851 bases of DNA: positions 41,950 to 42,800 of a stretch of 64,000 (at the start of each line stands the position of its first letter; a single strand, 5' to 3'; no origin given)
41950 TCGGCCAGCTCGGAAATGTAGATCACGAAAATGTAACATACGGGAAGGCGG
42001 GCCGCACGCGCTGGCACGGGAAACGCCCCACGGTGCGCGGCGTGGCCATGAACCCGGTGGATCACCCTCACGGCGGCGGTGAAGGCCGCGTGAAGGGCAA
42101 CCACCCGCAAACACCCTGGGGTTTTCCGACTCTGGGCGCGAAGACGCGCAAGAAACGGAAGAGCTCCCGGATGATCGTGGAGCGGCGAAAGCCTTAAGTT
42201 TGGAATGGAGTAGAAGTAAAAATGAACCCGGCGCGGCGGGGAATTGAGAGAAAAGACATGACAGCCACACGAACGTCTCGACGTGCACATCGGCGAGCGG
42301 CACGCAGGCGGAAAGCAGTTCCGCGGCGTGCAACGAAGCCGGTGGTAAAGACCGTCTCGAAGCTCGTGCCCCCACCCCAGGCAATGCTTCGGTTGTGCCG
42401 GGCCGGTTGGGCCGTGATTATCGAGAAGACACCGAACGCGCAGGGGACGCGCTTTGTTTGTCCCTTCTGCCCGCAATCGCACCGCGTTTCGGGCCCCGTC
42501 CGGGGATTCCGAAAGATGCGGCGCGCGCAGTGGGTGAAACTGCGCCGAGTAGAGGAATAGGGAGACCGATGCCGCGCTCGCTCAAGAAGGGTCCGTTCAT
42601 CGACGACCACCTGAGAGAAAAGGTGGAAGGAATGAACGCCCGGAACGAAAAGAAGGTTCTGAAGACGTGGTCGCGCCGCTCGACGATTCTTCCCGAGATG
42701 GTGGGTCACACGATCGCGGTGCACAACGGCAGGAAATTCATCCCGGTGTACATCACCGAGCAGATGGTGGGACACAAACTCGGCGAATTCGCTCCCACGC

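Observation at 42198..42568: Extra ORF for a very basic Cys-containing 112-aa protein between rplB and rpsS in the S10 operon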

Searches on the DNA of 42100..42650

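Call 39: search_rna_families(source=window, start=42100, end=42650, threshold=evalue, max_evalue=10)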
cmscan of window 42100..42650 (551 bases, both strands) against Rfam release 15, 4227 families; matches with E-value up to 10: 4.
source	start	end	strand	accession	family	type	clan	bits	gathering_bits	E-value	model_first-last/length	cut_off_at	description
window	42486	42515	+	RF01334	CRISPR-DR21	Gene; CRISPR;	-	16.1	48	7.7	1-37/37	no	CRISPR RNA direct repeat element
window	42555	42602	-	RF02292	TtnuCD16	Gene; snRNA; snoRNA; CD-box;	-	14.7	75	2.3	1-58/58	no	Tetrahymena snoRNA TtnuCD16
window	42109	42162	+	RF03142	L2-Alphaproteobacteria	Cis-reg; leader;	-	11.1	37.8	4.6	1-60/66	no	L2-Alphaproteobacteria ribosomal protein leader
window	42306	42392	+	RF02202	UCA1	Gene; lncRNA;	-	11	80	4.9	1-75/75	no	Urothelial cancer associated 1 conserved region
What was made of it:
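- On Known cis-regulatory RNA (Rfam r-protein leaders): Around the gap there were only chance-level hits with E above 2 (call 39).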
